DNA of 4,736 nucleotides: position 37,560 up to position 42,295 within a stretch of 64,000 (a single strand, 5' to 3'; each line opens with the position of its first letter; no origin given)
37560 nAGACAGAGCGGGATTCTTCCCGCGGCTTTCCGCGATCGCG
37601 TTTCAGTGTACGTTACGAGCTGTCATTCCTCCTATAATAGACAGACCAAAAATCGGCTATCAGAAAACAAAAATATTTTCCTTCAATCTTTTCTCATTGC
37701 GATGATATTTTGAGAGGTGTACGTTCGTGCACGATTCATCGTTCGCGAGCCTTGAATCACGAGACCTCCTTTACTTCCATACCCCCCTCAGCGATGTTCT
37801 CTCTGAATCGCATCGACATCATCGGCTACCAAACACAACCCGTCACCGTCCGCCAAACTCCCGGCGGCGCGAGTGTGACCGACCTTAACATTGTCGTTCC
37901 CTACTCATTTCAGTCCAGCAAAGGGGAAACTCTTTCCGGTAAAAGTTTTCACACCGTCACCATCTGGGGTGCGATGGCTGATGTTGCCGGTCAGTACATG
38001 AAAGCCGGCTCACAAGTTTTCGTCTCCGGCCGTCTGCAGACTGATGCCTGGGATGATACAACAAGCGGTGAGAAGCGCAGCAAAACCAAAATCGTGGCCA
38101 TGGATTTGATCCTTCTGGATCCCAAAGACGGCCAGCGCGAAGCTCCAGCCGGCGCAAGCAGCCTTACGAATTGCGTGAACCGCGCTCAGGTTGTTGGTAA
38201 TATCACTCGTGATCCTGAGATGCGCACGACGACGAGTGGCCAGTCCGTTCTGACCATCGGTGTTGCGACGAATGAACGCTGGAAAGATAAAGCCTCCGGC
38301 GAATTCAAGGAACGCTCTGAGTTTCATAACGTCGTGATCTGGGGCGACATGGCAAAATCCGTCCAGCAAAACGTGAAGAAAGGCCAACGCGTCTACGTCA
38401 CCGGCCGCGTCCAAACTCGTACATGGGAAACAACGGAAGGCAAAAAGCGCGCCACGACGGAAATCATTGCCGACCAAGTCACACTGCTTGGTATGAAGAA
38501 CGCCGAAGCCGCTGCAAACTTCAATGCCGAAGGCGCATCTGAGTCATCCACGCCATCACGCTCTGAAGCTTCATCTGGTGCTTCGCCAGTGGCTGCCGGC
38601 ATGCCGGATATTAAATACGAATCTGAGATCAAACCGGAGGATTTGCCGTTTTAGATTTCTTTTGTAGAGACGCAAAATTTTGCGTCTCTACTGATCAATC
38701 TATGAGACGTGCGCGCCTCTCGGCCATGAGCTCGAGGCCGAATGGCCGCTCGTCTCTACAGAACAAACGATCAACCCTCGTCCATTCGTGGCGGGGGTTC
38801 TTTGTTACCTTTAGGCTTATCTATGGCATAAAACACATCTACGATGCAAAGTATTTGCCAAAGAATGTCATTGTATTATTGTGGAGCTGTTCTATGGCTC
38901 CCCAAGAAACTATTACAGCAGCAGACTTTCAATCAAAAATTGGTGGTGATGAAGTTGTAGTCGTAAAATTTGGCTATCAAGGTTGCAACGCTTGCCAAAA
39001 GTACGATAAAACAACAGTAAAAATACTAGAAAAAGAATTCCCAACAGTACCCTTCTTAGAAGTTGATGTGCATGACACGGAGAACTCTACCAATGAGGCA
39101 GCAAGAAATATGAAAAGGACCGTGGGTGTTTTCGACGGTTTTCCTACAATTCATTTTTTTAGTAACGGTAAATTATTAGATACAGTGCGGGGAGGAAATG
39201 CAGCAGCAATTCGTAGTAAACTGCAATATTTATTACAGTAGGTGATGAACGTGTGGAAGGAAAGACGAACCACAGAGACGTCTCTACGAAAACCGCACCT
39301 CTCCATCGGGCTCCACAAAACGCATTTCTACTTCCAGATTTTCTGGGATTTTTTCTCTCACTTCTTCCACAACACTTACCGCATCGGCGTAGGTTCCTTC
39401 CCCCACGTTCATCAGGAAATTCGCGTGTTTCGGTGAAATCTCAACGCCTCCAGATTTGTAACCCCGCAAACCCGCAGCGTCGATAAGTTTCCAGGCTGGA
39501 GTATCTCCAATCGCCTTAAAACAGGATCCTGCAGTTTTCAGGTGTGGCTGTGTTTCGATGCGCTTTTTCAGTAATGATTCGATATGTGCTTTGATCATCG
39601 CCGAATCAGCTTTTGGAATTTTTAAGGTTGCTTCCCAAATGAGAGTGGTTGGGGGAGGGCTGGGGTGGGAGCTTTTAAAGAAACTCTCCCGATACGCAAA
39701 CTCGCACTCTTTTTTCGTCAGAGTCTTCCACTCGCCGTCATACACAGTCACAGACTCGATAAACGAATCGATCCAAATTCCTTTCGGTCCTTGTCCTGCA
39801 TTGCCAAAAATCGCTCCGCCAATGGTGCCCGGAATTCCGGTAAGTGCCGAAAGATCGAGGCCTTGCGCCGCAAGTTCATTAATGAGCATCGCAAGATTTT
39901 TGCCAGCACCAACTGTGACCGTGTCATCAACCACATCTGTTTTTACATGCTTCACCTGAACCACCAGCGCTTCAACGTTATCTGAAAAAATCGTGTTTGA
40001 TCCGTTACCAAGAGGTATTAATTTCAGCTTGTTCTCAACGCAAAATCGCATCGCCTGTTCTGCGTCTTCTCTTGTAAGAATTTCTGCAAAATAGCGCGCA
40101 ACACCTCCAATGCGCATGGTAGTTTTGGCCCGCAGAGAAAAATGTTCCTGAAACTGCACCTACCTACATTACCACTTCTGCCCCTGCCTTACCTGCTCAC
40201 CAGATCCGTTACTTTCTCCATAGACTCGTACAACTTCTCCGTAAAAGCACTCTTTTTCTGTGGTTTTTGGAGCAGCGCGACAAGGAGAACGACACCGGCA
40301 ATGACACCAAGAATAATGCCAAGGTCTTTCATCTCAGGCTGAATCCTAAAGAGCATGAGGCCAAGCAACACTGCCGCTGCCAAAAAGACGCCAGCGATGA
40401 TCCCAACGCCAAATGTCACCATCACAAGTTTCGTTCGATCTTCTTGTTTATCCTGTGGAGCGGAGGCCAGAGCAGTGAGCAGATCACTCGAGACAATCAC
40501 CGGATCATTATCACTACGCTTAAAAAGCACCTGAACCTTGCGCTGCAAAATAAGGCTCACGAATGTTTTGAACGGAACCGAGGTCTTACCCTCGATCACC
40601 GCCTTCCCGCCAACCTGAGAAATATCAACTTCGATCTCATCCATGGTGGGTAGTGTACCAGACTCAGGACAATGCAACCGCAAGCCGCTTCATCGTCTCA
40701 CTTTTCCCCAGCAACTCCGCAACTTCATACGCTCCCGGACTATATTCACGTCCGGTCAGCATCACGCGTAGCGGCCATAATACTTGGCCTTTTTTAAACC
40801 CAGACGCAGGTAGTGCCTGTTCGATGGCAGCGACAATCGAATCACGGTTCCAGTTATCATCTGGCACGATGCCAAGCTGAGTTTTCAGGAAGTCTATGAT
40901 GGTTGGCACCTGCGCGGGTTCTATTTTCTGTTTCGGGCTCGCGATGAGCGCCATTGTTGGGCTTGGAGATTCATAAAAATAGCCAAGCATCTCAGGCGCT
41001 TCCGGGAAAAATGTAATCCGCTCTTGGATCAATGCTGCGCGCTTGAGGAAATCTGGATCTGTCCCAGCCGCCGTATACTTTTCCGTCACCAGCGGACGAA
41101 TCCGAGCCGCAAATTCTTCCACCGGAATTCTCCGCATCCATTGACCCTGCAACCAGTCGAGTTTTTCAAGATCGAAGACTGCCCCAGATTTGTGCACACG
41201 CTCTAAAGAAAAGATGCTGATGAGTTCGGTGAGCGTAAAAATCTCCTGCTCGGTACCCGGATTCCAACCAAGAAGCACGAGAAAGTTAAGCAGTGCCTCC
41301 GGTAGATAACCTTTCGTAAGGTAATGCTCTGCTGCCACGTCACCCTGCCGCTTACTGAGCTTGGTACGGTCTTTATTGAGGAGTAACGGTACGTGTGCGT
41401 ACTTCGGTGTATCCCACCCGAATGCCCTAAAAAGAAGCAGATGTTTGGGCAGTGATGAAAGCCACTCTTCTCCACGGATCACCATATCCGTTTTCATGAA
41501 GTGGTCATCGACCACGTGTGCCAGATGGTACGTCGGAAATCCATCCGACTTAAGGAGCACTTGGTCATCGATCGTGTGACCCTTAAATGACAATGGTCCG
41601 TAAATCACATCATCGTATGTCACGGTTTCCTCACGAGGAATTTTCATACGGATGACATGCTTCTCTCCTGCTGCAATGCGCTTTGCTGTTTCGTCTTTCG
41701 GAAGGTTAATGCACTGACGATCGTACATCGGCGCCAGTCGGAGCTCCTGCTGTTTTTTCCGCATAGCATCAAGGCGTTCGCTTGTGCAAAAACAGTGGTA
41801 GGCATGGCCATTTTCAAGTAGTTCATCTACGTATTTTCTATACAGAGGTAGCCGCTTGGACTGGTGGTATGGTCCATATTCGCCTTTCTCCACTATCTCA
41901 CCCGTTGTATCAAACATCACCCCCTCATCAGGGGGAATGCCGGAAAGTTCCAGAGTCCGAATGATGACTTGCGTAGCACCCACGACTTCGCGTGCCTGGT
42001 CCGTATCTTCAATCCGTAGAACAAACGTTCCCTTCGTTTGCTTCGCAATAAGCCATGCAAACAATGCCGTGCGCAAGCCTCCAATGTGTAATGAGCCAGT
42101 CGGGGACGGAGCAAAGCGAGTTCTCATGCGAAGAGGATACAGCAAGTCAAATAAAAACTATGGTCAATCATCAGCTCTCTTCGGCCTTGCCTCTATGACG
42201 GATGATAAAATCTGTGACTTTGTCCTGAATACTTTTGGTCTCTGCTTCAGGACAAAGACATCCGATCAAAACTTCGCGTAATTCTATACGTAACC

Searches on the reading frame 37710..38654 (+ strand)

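Call 8: search_protein_families(library=pfam, proteins=[window:37710-38654:+], max_evalue=0.001)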
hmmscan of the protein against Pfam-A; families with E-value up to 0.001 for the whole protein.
window:37710-38654:+ (314 aa): 3 families
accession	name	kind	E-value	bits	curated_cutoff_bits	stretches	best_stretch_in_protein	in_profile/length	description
PF00436.31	SSB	-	1.9e-57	192.2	26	2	156-259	1-103/104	Single-strand binding protein family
PF01336.31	tRNA_anti-codon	-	3.8e-06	27.2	27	1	206-260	29-75/75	OB-fold nucleic acid binding domain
PF22657.2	SSB_1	-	0.00088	19.9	27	0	157-236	1-77/91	Another single-strand binding protein family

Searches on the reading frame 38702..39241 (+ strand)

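Call 8: search_protein_families(library=pfam, proteins=[window:38702-39241:+], max_evalue=0.001)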
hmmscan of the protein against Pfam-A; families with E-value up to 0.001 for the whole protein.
window:38702-39241:+ (179 aa): 1 family
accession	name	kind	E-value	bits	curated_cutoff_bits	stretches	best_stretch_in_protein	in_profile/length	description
PF00085.26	Thioredoxin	-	1.7e-08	34.8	23.5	1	70-174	4-101/103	Thioredoxin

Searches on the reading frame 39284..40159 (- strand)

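Call 8: search_protein_families(library=pfam, proteins=[window:39284-40159:-], max_evalue=0.001)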
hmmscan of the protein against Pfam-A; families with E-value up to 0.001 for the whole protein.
window:39284-40159:- (291 aa): 2 families
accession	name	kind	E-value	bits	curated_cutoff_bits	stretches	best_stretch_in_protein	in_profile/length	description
PF02873.21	MurB_C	-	1.1e-23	83.7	27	1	189-279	2-92/99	UDP-N-acetylenolpyruvoylglucosamine reductase, C-terminal domain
PF01565.28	FAD_binding_4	-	2.8e-17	63.2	26.4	1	28-142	8-131/139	FAD binding domain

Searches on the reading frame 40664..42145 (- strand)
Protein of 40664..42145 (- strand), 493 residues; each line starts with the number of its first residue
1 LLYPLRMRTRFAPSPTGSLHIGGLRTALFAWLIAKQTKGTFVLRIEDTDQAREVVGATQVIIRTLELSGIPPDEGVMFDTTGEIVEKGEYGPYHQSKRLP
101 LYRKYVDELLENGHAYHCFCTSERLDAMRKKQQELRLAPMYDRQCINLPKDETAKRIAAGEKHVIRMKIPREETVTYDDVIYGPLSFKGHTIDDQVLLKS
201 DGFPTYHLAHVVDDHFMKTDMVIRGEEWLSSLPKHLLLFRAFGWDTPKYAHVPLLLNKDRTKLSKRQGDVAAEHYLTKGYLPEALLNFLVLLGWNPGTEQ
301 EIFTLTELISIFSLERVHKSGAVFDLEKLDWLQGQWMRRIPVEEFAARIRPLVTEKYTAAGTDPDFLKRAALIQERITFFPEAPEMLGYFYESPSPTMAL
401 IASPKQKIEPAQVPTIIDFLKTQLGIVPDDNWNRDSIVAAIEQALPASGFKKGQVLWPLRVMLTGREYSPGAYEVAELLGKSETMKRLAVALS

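Call 8: search_protein_families(library=pfam, proteins=[window:40664-42145:-], max_evalue=0.001)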
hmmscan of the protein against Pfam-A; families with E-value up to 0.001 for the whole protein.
window:40664-42145:- (493 aa): 2 families
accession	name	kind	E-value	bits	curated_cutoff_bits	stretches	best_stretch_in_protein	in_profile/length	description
PF00749.27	tRNA-synt_1c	-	7.3e-103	344.2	23.4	1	7-331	2-314/314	tRNA synthetases class I (E and Q), catalytic domain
PF19269.4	Anticodon_2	-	3.8e-28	99.1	23.6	1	345-491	2-140/141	Anticodon binding domain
